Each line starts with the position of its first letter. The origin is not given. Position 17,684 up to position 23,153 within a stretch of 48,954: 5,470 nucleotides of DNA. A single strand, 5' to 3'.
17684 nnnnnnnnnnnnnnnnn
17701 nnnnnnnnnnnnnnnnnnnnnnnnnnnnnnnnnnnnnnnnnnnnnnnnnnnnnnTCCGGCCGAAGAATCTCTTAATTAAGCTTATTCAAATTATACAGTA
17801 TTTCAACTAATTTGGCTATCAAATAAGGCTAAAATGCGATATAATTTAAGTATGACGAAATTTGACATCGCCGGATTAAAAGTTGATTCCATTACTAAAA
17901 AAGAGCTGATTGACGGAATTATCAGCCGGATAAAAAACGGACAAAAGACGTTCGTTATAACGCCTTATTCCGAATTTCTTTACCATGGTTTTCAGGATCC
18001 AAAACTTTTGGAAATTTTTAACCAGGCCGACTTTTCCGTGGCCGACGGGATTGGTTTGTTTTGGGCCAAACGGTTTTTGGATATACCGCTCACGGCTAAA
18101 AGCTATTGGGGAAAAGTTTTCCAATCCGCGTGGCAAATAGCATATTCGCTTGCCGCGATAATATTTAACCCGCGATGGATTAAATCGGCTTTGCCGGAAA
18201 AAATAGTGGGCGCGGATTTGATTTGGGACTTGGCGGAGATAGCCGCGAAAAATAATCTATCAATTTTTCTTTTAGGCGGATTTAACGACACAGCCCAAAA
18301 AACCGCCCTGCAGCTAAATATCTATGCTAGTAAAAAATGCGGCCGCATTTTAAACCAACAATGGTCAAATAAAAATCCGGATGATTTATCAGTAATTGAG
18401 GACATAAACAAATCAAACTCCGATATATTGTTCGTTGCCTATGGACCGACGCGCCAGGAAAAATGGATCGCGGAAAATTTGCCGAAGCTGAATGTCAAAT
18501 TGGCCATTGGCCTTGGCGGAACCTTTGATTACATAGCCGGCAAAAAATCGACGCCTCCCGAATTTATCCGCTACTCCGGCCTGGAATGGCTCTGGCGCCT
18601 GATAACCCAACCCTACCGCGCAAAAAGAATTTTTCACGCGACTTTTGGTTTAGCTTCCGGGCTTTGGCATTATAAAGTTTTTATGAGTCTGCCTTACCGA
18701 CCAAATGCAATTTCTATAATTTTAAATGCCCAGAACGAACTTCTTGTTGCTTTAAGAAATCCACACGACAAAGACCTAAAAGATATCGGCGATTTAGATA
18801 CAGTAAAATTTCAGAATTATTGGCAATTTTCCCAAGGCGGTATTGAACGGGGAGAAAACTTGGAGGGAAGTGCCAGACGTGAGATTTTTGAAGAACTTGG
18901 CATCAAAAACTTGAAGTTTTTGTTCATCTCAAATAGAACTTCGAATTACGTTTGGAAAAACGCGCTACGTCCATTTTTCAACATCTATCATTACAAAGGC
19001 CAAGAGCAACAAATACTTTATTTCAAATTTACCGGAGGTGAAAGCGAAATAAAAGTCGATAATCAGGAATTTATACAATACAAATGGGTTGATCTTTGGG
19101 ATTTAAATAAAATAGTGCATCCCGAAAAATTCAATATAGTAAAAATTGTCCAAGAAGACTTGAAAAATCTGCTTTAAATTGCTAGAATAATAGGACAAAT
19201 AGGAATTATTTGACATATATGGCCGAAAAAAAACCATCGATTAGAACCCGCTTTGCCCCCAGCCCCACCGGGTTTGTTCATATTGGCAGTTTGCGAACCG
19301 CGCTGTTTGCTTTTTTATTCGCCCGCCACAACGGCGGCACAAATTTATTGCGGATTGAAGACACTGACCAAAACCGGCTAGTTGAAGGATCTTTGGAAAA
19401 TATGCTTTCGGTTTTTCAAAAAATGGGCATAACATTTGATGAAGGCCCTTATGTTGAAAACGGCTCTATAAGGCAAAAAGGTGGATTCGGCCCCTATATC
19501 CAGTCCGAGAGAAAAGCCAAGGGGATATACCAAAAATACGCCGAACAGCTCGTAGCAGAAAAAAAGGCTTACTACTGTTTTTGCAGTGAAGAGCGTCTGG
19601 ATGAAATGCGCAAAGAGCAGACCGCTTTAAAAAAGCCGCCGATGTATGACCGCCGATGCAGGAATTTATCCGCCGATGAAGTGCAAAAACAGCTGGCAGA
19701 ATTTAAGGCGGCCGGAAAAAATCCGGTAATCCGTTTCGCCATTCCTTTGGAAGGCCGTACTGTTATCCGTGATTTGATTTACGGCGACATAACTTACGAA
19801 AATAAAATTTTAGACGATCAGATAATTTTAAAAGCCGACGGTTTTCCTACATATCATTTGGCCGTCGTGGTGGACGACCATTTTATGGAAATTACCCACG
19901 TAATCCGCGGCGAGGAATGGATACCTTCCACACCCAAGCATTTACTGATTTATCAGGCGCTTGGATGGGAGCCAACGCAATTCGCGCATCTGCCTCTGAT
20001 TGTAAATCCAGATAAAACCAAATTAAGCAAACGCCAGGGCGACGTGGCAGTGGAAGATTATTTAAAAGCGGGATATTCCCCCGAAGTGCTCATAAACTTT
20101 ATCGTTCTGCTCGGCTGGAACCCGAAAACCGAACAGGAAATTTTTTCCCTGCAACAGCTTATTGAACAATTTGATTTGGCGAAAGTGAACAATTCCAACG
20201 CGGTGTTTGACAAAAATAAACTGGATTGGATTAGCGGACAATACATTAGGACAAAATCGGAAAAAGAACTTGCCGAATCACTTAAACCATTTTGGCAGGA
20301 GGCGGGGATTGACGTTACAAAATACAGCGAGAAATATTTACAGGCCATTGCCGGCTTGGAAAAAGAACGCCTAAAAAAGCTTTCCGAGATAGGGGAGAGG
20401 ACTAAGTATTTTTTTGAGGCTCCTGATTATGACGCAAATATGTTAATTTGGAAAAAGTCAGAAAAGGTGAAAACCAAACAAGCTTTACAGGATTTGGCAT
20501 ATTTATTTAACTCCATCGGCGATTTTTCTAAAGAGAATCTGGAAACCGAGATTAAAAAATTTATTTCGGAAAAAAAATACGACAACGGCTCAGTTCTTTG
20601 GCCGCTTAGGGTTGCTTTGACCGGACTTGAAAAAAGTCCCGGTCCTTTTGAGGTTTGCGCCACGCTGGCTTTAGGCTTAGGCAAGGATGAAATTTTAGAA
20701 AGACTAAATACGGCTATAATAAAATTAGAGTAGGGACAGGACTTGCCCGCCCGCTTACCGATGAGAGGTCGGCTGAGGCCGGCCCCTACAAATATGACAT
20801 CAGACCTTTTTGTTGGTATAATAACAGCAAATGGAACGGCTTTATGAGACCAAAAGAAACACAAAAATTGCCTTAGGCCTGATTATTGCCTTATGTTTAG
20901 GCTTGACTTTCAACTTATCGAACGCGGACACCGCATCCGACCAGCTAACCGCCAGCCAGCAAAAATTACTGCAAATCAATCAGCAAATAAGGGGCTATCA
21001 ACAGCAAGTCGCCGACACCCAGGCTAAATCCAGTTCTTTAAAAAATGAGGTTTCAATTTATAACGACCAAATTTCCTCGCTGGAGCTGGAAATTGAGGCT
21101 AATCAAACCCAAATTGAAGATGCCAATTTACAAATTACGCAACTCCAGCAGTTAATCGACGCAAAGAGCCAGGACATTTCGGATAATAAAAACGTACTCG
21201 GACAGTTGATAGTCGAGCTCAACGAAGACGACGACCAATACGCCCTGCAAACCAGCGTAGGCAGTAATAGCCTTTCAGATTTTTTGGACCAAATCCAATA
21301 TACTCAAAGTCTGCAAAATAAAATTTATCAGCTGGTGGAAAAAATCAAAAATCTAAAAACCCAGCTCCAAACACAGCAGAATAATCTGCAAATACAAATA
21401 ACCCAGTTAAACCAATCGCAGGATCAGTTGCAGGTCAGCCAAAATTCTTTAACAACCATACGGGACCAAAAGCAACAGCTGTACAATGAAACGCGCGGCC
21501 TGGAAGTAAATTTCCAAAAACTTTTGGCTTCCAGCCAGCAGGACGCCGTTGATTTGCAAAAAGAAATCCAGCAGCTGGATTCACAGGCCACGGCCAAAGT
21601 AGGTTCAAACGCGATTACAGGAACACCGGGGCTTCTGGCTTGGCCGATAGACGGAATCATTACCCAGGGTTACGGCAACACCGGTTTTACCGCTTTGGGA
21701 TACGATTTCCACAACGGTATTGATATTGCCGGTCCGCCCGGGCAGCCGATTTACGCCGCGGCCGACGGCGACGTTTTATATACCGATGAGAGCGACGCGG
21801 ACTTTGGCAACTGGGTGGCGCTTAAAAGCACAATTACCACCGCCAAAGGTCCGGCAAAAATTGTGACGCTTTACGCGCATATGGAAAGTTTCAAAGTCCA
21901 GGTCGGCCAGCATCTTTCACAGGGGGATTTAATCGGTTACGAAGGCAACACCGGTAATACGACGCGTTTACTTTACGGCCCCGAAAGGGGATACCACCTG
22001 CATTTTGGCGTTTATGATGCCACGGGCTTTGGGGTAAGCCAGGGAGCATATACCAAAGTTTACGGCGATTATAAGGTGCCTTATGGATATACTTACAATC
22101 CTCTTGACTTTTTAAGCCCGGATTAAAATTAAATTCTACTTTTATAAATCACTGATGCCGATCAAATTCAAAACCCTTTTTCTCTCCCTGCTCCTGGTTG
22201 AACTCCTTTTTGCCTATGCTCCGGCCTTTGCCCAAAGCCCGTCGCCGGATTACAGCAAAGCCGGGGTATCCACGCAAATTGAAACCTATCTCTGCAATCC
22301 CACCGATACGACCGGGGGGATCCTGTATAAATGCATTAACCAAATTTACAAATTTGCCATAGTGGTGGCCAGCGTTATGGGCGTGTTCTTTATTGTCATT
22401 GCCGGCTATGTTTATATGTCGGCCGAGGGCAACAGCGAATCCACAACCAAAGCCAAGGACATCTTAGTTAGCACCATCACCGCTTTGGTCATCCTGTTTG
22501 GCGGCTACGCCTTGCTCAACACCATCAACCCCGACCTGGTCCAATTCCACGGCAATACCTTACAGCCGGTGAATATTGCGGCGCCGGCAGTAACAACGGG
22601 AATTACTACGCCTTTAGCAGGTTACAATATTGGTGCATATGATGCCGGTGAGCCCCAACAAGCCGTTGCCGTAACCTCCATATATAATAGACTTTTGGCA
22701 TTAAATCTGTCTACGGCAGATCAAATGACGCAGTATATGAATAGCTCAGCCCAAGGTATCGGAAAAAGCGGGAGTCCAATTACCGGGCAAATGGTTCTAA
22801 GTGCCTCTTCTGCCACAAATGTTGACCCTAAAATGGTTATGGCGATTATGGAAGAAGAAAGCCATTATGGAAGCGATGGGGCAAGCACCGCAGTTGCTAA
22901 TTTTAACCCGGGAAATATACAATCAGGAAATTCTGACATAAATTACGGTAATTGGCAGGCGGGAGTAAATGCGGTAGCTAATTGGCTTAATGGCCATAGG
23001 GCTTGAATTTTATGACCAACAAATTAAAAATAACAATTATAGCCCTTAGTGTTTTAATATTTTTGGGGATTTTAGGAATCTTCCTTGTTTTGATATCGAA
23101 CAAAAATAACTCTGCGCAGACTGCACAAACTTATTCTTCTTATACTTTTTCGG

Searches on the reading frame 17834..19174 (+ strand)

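Call 60: search_protein_families(library=pfam, proteins=[window:17834-19174:+], max_evalue=0.001)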
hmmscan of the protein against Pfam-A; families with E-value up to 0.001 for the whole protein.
window:17834-19174:+ (447 aa): 2 families
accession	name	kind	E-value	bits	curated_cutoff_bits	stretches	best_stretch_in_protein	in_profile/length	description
PF03808.19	Glyco_tran_WecG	-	1.4e-38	132.8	27.4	1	114-266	16-167/168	Glycosyl transferase WecG/TagA/CpsF family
PF00293.34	NUDIX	-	8.2e-15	55.4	21.1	1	288-431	2-126/134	NUDIX domain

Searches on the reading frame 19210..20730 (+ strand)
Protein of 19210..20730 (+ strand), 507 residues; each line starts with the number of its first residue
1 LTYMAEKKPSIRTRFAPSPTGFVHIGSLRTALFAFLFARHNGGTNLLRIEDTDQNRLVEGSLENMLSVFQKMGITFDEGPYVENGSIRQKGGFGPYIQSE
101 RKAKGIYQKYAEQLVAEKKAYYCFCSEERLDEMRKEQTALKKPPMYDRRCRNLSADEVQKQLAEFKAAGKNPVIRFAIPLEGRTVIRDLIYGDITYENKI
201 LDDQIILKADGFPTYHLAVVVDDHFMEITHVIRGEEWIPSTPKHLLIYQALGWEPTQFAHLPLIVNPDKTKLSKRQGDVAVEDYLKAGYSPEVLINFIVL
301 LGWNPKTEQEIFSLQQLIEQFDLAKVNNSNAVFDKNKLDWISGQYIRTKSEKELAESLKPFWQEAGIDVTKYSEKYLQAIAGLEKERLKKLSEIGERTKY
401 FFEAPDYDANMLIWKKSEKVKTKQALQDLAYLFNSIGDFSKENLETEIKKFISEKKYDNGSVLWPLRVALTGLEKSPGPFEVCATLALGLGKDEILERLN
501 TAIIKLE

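Call 60: search_protein_families(library=pfam, proteins=[window:19210-20730:+], max_evalue=0.001)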
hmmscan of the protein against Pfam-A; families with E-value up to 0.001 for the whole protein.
window:19210-20730:+ (507 aa): 2 families
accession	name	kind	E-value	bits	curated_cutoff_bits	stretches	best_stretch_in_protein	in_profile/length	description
PF00749.27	tRNA-synt_1c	-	4e-100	335.2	23.4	1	11-340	2-314/314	tRNA synthetases class I (E and Q), catalytic domain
PF19269.4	Anticodon_2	-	1.9e-31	109.8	23.6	1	353-503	1-141/141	Anticodon binding domain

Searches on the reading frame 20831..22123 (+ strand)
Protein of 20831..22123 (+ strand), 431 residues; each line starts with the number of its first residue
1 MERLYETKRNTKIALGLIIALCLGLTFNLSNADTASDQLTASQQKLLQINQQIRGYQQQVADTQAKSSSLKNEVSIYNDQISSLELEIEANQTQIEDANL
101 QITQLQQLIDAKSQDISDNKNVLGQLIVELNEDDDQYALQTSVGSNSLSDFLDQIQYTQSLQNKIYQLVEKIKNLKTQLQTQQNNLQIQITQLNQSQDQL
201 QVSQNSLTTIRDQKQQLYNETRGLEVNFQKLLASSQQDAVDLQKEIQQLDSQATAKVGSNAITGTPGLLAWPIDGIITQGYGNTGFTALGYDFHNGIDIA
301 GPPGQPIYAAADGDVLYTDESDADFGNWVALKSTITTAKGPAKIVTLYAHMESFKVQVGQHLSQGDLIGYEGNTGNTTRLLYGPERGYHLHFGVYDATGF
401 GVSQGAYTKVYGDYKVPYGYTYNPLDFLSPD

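Call 62: search_protein_families(library=pfam, proteins=[window:20831-22123:+], max_evalue=0.001)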
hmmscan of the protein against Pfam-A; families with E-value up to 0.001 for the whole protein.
window:20831-22123:+ (431 aa): 1 family
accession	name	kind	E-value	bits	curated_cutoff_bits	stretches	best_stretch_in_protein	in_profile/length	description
PF01551.29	Peptidase_M23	-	7.8e-23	80.9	28.7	1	293-396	2-89/96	Peptidase family M23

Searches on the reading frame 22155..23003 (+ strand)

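Call 62: search_protein_families(library=pfam, proteins=[window:22155-23003:+], max_evalue=0.001)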
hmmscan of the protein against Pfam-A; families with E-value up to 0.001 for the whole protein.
window:22155-23003:+ (283 aa): 1 family
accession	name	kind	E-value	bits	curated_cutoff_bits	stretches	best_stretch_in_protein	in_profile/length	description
PF18895.5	T4SS_pilin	-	1.8e-06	28.3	26.6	1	59-115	7-62/71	Type IV secretion system pilin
